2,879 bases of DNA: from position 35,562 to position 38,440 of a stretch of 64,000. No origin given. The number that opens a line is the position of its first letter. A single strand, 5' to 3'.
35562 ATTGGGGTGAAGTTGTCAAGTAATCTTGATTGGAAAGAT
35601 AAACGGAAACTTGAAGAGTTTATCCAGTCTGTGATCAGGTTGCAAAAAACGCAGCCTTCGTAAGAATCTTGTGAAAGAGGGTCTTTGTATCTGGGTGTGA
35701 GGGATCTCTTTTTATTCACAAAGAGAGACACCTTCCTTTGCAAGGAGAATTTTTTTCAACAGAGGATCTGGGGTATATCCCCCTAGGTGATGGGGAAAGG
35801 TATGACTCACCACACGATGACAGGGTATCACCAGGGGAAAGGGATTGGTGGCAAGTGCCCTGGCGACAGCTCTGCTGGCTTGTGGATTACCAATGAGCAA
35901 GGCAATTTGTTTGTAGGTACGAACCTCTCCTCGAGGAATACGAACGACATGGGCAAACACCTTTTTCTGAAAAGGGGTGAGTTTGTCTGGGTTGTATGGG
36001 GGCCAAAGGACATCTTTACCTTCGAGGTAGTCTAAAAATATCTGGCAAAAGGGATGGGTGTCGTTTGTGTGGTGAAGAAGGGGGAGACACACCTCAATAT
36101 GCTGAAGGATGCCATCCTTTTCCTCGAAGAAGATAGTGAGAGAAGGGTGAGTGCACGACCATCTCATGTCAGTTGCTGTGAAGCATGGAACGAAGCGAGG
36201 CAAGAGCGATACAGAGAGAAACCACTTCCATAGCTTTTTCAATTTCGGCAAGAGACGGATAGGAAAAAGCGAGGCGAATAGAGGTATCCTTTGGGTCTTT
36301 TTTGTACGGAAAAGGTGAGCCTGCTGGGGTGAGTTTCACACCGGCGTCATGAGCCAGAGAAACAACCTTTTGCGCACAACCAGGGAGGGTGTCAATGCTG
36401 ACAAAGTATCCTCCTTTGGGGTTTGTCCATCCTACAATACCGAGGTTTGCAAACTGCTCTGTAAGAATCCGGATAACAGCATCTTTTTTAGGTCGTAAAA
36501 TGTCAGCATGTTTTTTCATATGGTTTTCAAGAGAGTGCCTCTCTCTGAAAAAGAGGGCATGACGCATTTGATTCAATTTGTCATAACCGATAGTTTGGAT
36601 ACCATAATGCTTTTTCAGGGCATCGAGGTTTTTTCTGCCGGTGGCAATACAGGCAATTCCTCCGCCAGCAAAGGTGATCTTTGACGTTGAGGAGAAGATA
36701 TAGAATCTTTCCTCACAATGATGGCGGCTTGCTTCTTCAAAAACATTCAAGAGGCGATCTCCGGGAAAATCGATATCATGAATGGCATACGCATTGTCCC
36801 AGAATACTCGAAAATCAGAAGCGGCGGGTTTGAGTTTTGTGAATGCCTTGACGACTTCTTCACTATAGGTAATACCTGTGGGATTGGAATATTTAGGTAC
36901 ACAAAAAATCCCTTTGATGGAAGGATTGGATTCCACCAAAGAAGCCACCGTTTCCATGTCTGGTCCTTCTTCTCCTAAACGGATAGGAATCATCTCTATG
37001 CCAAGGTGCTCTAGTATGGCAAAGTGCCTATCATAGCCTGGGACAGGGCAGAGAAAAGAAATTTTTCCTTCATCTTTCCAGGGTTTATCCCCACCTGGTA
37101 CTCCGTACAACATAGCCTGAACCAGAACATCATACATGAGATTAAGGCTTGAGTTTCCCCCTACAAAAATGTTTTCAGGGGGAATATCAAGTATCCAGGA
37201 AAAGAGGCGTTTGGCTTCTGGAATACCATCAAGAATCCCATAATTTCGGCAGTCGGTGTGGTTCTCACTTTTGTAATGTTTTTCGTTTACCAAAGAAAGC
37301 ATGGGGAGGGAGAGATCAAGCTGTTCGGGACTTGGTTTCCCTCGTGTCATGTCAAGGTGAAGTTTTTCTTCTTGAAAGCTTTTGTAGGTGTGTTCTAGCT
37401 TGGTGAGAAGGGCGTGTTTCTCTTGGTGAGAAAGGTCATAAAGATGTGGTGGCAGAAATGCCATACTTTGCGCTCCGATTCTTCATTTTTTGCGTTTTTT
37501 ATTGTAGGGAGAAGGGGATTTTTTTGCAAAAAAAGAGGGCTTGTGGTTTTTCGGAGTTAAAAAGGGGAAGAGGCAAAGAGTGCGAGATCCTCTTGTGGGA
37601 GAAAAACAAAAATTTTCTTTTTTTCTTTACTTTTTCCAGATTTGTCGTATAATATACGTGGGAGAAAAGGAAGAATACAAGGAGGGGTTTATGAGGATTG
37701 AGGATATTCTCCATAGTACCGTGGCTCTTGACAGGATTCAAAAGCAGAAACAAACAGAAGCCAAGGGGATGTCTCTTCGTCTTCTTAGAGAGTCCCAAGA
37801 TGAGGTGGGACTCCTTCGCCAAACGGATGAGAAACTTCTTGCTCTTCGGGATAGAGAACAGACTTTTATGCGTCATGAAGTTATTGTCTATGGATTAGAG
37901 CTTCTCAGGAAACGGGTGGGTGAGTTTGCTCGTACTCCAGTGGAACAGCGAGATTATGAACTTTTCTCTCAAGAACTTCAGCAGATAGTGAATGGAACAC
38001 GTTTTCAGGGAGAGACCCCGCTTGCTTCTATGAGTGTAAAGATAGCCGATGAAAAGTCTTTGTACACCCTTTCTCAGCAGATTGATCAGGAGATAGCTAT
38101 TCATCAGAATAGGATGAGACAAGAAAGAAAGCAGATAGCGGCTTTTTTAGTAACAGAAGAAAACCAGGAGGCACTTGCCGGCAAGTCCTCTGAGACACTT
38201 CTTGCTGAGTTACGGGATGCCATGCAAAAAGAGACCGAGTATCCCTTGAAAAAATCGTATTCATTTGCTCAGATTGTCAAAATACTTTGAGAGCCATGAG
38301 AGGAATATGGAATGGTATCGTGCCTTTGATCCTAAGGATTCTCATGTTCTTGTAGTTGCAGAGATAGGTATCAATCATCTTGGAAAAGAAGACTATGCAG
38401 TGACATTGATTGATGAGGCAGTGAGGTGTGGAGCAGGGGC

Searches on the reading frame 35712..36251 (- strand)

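Call 42: search_protein_families(library=pfam, proteins=[window:35712-36251:-], max_evalue=0.001)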
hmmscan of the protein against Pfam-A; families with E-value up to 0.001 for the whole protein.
window:35712-36251:- (179 aa): 1 family
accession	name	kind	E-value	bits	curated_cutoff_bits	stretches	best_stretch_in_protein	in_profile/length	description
PF01035.26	DNA_binding_1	-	2.2e-26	92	27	1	93-175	1-81/81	6-O-methylguanine DNA methyltransferase, DNA binding domain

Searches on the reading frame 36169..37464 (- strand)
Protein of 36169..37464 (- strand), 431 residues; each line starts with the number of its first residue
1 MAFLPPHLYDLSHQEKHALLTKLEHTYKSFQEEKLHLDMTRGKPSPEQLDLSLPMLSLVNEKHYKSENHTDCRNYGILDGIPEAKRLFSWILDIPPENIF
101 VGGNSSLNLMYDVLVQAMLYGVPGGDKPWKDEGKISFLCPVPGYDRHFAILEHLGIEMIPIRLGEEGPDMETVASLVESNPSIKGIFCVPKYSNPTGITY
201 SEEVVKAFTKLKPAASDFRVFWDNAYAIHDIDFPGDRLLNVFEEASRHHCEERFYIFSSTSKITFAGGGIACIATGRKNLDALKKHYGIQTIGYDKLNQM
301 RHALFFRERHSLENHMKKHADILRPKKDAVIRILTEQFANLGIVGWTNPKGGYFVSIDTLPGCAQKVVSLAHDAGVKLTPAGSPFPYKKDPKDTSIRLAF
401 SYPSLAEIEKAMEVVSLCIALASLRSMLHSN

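Call 42: search_protein_families(library=pfam, proteins=[window:36169-37464:-], max_evalue=0.001)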
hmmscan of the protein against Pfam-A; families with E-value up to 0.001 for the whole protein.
window:36169-37464:- (431 aa): 2 families
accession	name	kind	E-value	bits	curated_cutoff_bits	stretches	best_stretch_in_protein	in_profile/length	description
PF12897.13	Asp_aminotransf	-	8.8e-155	516.1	27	1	11-426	1-416/421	Aspartate amino-transferase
PF00155.27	Aminotran_1_2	-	3.9e-08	33.3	19.7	1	137-414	94-360/361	Aminotransferase class I and II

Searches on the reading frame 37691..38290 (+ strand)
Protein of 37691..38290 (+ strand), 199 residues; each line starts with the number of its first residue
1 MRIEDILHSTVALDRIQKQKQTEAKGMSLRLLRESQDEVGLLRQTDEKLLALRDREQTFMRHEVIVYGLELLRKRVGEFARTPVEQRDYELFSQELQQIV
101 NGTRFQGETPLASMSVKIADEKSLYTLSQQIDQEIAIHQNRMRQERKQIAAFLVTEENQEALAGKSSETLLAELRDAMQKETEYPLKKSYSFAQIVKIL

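Call 3: search_protein_families(library=pfam, proteins=[window:37691-38290:+], max_evalue=0.01)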
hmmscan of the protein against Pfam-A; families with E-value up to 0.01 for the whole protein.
window:37691-38290:+ (199 aa): 0 families

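Call 4: search_protein_families(library=ncbifam, proteins=[window:37691-38290:+], max_evalue=0.01)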
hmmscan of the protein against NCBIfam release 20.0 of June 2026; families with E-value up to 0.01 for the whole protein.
window:37691-38290:+ (199 aa): 0 families

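Call 15: search_protein_families(library=pfam, proteins=[window:37691-38290:+], max_evalue=10)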
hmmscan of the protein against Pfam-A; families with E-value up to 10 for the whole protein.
window:37691-38290:+ (199 aa): 2 families
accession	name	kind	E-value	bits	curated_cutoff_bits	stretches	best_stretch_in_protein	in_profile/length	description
PF21938.1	CAP_N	-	0.17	12.4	27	1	122-184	10-72/159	CAP, N-terminal domain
PF19742.4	DUF6231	-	2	9.5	35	1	123-180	29-78/145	Family of unknown function (DUF6231)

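Call 26: search_solved_structures(query=A2, max_evalue=10, show_alignments=2)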
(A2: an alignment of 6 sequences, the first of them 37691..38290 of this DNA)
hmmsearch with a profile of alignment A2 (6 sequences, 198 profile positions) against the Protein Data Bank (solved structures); distinct sequences matched with E-value up to 10: 6.
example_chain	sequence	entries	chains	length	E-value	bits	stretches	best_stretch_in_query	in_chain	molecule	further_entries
4par_B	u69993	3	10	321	0.19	14.7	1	41-115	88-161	Uncharacterized protein AbaSI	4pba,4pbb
7qca_LHH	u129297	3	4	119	0.38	13.7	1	114-196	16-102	Ribosomal L29 protein | Ribosomal L29 protein (Fragment),Ribosomal L29 protein (Fragment),Ribosomal L29 protein (F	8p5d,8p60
9bw1_M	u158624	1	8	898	0.78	12.7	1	114-194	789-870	Integrase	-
3zhp_A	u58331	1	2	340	0.83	12.6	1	3-73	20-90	CALCIUM-BINDING PROTEIN 39-LIKE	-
4c49_A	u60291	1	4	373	1.4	11.9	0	1-38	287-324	CORTICOSTEROID-BINDING GLOBULIN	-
4c41_A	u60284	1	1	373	1.5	11.8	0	1-38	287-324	CORTICOSTEROID-BINDING GLOBULIN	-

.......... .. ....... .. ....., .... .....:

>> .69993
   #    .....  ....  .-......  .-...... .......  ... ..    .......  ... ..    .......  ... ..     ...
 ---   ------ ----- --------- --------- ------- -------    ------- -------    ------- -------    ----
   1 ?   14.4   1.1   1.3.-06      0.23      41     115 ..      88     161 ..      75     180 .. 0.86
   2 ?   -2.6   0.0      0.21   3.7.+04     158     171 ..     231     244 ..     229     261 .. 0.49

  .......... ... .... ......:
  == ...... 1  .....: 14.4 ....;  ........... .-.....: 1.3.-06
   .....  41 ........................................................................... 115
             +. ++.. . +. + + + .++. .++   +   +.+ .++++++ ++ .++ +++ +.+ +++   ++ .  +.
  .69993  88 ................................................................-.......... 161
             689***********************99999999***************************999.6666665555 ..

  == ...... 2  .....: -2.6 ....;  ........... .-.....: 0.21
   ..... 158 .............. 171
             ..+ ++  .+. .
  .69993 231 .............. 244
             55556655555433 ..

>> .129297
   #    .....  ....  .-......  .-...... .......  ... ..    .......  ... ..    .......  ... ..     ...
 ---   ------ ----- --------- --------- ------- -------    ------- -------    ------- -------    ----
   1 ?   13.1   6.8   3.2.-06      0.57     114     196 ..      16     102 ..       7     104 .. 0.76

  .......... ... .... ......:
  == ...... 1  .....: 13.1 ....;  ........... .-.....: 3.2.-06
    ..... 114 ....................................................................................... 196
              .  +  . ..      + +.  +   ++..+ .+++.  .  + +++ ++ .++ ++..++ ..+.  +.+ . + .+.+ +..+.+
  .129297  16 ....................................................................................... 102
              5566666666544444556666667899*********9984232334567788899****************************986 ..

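Call 30: find_homologous_proteins(query=A2, max_evalue=0.001)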
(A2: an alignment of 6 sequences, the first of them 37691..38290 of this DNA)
Query A2 (6 sequences) (199 aa, profile of the alignment): 21 proteins with E <= 0.001 among 5339 candidates.
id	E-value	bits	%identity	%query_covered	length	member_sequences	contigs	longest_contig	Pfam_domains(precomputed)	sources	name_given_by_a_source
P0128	3.0e-83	296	100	100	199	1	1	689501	-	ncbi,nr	ncbi:MAG: hypothetical protein N2314_01480 [Brevinematales bacterium]|nr:hypothetical protein [Brevi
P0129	5.5e-83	296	66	100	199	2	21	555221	-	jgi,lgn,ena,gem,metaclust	jgi:type II secretory pathway pseudopilin PulG|metaclust:\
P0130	4.4e-79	283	81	100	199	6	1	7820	-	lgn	-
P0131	6.1e-77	276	74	100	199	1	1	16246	-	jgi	-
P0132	4.5e-74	266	76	100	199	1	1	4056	-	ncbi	ncbi:MAG: hypothetical protein ACK4TN_00605 [Brevinematales bacterium]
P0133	5.1e-73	263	30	96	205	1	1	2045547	-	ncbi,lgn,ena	-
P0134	3.0e-57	212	-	-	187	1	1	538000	-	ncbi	ncbi:MAG: hypothetical protein ACRCVW_04140 [Brevinema sp.]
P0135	6.3e-56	207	28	97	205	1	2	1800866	-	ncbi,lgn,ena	-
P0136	1.6e-55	206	28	90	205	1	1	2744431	-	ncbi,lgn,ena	-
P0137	2.9e-54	202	65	70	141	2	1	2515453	-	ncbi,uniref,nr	ncbi:hypothetical protein [Thermospira aquatica]|uniref:Uncharacterized protein n=1 Tax=Thermospira 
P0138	3.0e-53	198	27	97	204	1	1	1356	-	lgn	-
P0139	4.4e-52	195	26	97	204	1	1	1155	-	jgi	jgi:hypothetical protein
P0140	6.0e-52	194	29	91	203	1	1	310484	-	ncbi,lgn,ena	-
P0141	2.0e-50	189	26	87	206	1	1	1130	-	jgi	jgi:hypothetical protein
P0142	7.2e-49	184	-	-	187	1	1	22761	-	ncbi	ncbi:MAG: hypothetical protein ACRCV0_06035 [Brevinema sp.]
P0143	1.2e-48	184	26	91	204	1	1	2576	-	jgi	jgi:hypothetical protein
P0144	3.7e-45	172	34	82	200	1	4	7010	-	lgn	-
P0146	8.5e-43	164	29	91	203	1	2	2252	-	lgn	-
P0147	1.7e-42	163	32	82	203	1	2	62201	-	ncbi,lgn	-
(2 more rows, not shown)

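Call 39: predict_structure(alignment_id=A4)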
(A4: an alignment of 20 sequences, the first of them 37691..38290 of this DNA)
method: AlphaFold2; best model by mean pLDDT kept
length: 199 residues; sequences in the alignment: 20
mean_pLDDT: 76.9   pTM: 0.57
mean pLDDT of the five models: 76.9, 75.1, 73.5, 72.7, 71.1
residues with pLDDT >= 90: 84; 70-90: 37; 50-70: 53; < 50: 25
segments of 3 or more residues with pLDDT < 50: 1-8, 24-38
pLDDT, mean of each block of 10 residues (from residue 1): 46 53 49 48 68 91 97 96 92 95 92 90 94 97 92 78 68 69 59 62
secondary structure, 60 per line:
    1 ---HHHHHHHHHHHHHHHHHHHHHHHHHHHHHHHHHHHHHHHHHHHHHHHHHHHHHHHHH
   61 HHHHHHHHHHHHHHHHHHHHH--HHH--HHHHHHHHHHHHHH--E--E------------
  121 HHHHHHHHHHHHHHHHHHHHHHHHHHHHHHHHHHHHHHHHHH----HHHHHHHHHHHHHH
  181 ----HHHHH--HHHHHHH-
elements in order: H4-81 H89-102 H121-162 H167-180 H185-189 H192-198

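Call 41: fold_search(model_id=the predicted structure, library=pdb)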
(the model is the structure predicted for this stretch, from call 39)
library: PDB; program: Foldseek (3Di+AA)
matches with E <= 10: 228; with E <= 0.001: 0
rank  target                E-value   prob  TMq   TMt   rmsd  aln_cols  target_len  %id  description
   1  3k1i_C                4.5e-02  0.99  0.35  0.53  11.1       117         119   14  Crystal strcture of FliS-HP1076 complex in H. pylori (released 2010-06-30)
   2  3k1i_D                5.3e-02  0.98  0.30  0.46  11.5       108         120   15  Crystal strcture of FliS-HP1076 complex in H. pylori (released 2010-06-30)
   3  6lea_C                2.0e-01  1.00  0.42  0.64   5.0       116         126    9  Structure of FliS chaperone in complex with flagellin and HP1076 (released 2020-05-13)
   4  5gy2_C                5.2e-01  0.82  0.30  0.34   6.4       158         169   10  Crystal structure of a complex between Bacillus subtilis flagellin and zebrafish Toll-like receptor 5 (released 2017-02-15)
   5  8uxj_A                5.5e-01  0.77  0.38  0.30  12.7       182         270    9  Caulobacter crescentus FljK flagellar filament (asymmetrical) (released 2024-06-26)
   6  5z7q                  5.5e-01  0.47  0.29  0.32  10.4       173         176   12  Crystal structure of Bacillus cereus flagellin (released 2018-05-30)
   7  6xky_A                8.1e-01  0.44  0.33  0.26  12.0       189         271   10  Caulobacter crescentus FljK filament, straightened (released 2020-12-23)
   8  6wge_B                8.1e-01  0.15  0.23  0.12  14.9       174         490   14  Cryo-EM structure of human Cohesin-NIPBL-DNA complex without STAG1 (released 2020-05-20)
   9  9had_C                9.1e-01  0.77  0.32  0.55   6.2       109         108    9  Der f 21 dust mite allergen with computationally designed DerF21_b10 binder (released 2024-12-18)
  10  4tx5_A                9.1e-01  0.23  0.24  0.27  23.5       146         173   16  Crystal structure of Smac-DIABLO (in space group P65) (released 2015-07-15)
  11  6xl0_A                1.0e+00  0.87  0.47  0.36  10.0       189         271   10  Caulobacter crescentus FljK filament (released 2020-12-23)
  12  3qx3_B                1.1e+00  0.08  0.16  0.07  12.1       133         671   18  Human topoisomerase IIbeta in complex with DNA and etoposide (released 2011-07-06)
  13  6gow_D                1.2e+00  0.30  0.34  0.27  14.3       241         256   10  Crystal structure of the flagellin-FliS complex from Bacillus subtilis crystallized in spacegroup P22121 (released 2018-08-29)
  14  7udc_B                1.2e+00  0.10  0.18  0.17  22.3       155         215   13  cryo-EM structures of a synaptobrevin-Munc18-1-syntaxin-1 complex class1 (released 2022-04-06)
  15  8cvi_I                1.3e+00  0.20  0.29  0.24  21.7       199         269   13  Cryo-EM structure of the supercoiled EPEC H6 flagellar filament core Curly I waveform (released 2022-09-07)
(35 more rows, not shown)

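Call 57: search_protein_families(library=pfam, alignment_id=A4, max_evalue=10)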
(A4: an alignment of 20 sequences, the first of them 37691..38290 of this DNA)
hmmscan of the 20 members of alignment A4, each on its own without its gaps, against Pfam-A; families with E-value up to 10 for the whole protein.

A. member 1, window:37691-38290:+ (199 aa): 2 families
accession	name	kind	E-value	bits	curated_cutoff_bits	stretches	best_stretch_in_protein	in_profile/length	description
PF21938.1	CAP_N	-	0.17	12.4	27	1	122-184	10-72/159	CAP, N-terminal domain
PF19742.4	DUF6231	-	2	9.5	35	1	123-180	29-78/145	Family of unknown function (DUF6231)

B. families by the number of members that match (of 20 scanned): 40 families (the first 25 are shown)
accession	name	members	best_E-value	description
PF00669.25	Flagellin_N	4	2.2e-05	Bacterial flagellin N-terminal helical region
PF10883.13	DUF2681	2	7.5e-05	Protein of unknown function (DUF2681)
PF05974.18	DUF892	2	0.014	Domain of unknown function (DUF892)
PF04351.19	PilP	2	0.023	Pilus assembly protein, PilP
PF16516.10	CC2-LZ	2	0.047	Leucine zipper of domain CC2 of NEMO, NF-kappa-B essential modulator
PF17221.8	COMMD1_N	2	0.092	COMMD1 N-terminal domain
PF18913.5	FBPase_C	1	0.0015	Fructose-1-6-bisphosphatase, C-terminal domain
PF20792.2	VCD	1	0.0031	VopL C-terminal dimerization domain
PF17652.7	Glyco_hydro81C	1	0.006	Glycosyl hydrolase family 81 C-terminal domain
PF05615.18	THOC7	1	0.0061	Tho complex subunit 7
PF16673.10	TRAF_BIRC3_bd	1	0.019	TNF receptor-associated factor BIRC3 binding domain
PF17708.6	Gasdermin_C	1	0.028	Gasdermin PUB domain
PF00831.28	Ribosomal_L29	1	0.06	Ribosomal L29 protein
PF02317.23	Octopine_DH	1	0.07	NAD/NADP octopine/nopaline dehydrogenase, alpha-helical domain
PF17749.6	MIP-T3_C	1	0.073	Microtubule-binding protein MIP-T3 C-terminal region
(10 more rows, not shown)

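Call 58: search_protein_families(library=pfam, proteins=[P0133, P0135, P0136, P0138, P0140, P0141, P0143, P0144, P0146, P0147], max_evalue=1)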
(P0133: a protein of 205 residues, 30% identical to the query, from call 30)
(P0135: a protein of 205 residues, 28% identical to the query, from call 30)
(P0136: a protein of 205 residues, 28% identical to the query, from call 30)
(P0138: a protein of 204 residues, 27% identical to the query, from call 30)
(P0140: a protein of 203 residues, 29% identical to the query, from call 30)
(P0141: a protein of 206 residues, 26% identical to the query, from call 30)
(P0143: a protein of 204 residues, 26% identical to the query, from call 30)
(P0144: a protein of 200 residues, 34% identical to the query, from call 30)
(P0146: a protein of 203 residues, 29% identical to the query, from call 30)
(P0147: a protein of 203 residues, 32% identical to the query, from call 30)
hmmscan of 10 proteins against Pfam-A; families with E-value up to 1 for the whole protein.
P0133 (205 aa): 3 families
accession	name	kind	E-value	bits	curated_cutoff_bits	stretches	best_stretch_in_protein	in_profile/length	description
PF02317.23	Octopine_DH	-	0.07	13.6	30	1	93-185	13-97/150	NAD/NADP octopine/nopaline dehydrogenase, alpha-helical domain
PF10133.14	CooT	-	0.16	12.7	27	0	38-56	33-51/60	CO dehydrogenase accessory protein CooT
PF16557.11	CUTL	-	0.55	11.1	25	0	166-200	5-40/72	CUT1-like DNA-binding domain of SATB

P0135 (205 aa): 2 families
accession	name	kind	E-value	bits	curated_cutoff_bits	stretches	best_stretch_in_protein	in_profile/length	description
PF00669.25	Flagellin_N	-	3.6e-05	24.3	26.6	1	80-116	98-135/139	Bacterial flagellin N-terminal helical region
PF06320.18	GCN5L1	-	0.2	12.4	23.9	0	54-106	26-79/114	GCN5-like protein 1 (GCN5L1)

P0136 (205 aa): 3 families
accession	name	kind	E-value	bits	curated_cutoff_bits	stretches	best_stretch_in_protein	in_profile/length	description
PF17652.7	Glyco_hydro81C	-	0.006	16.3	25.6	1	22-173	12-162/349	Glycosyl hydrolase family 81 C-terminal domain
PF16673.10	TRAF_BIRC3_bd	-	0.019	15.1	30.5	0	9-36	28-55/64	TNF receptor-associated factor BIRC3 binding domain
PF16516.10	CC2-LZ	-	0.047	14.6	35.3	1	15-103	2-85/100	Leucine zipper of domain CC2 of NEMO, NF-kappa-B essential modulator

P0138 (204 aa): 4 families
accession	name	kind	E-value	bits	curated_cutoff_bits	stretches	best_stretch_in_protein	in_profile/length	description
PF00669.25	Flagellin_N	-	2.2e-05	25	26.6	1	77-115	96-135/139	Bacterial flagellin N-terminal helical region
PF04351.19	PilP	-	0.023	15.1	25.6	1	11-77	24-88/146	Pilus assembly protein, PilP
PF17749.6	MIP-T3_C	-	0.073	13.5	25.8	1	70-152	58-140/154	Microtubule-binding protein MIP-T3 C-terminal region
PF17221.8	COMMD1_N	-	0.098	13.5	23.4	1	59-101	31-73/102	COMMD1 N-terminal domain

P0140 (203 aa): 1 family
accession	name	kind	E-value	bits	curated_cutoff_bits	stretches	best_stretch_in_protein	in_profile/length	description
PF00240.29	ubiquitin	-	0.12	12.5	25.4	1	123-149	7-33/72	Ubiquitin family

P0141 (206 aa): 4 families
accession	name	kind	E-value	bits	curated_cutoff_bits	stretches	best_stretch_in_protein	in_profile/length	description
PF00669.25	Flagellin_N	-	0.00013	22.5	26.6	1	85-117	103-135/139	Bacterial flagellin N-terminal helical region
PF20792.2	VCD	-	0.0031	17.3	27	1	51-148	140-236/240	VopL C-terminal dimerization domain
PF21021.3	FAF1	-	0.085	13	27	1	132-187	17-71/146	Fas-associated factor 1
PF14177.11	YkyB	-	0.54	11.2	28.4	0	10-40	30-60/116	YkyB-like protein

P0143 (204 aa): 3 families
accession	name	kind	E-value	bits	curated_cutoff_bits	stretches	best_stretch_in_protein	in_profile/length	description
PF11548.13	Receptor_IA-2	-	0.46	11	29.7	1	4-70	13-80/89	Protein-tyrosine phosphatase receptor IA-2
PF08702.15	Fib_alpha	-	0.61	10.7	29.9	0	70-153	35-119/143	Fibrinogen alpha/beta chain family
PF02403.27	Seryl_tRNA_N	-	0.65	10.7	28.2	1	12-103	14-108/108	Seryl-tRNA synthetase N-terminal domain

P0144 (200 aa): 0 families

P0146 (203 aa): 1 family
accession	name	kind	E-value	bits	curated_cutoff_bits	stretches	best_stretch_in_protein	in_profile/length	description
PF24936.1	DUF7753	-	0.19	12.1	27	0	74-94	20-40/63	Domain of unknown function (DUF7753)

P0147 (203 aa): 8 families
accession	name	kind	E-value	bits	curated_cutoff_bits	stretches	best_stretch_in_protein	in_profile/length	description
PF10883.13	DUF2681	-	7.5e-05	23.4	28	1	114-178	19-83/90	Protein of unknown function (DUF2681)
PF05615.18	THOC7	-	0.0061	17.3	28.7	1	73-162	20-114/136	Tho complex subunit 7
PF17708.6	Gasdermin_C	-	0.028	14.9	36.3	1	110-165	25-81/172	Gasdermin PUB domain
PF00831.28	Ribosomal_L29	-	0.06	13.8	24.5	1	123-155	19-51/57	Ribosomal L29 protein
PF11454.13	DUF3016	-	0.14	12.5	25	1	136-184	15-63/139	Protein of unknown function (DUF3016)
PF11567.13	PfUIS3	-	0.15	12.9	25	0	123-195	7-79/101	Plasmodium falciparum UIS3 membrane protein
PF05739.25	SNARE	-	0.24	11.9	26.8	1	132-160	5-33/53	SNARE domain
PF07299.16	EF-G-binding_N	-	0.3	12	27.1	1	117-167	21-71/83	Elongation factor G-binding protein, N-terminal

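Call 63: search_solved_structures(query=A4, max_evalue=10, show_alignments=3)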
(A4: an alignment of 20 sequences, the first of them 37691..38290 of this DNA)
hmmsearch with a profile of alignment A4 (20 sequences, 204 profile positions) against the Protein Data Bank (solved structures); distinct sequences matched with E-value up to 10: 2.
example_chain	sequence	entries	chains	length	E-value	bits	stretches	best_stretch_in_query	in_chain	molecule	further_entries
6egc_A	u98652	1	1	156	0.18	14.8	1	10-90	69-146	SC_2L4HC2_23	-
5x3v_A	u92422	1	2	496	1.6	11.7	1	41-99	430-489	Serine hydroxymethyltransferase, mitochondrial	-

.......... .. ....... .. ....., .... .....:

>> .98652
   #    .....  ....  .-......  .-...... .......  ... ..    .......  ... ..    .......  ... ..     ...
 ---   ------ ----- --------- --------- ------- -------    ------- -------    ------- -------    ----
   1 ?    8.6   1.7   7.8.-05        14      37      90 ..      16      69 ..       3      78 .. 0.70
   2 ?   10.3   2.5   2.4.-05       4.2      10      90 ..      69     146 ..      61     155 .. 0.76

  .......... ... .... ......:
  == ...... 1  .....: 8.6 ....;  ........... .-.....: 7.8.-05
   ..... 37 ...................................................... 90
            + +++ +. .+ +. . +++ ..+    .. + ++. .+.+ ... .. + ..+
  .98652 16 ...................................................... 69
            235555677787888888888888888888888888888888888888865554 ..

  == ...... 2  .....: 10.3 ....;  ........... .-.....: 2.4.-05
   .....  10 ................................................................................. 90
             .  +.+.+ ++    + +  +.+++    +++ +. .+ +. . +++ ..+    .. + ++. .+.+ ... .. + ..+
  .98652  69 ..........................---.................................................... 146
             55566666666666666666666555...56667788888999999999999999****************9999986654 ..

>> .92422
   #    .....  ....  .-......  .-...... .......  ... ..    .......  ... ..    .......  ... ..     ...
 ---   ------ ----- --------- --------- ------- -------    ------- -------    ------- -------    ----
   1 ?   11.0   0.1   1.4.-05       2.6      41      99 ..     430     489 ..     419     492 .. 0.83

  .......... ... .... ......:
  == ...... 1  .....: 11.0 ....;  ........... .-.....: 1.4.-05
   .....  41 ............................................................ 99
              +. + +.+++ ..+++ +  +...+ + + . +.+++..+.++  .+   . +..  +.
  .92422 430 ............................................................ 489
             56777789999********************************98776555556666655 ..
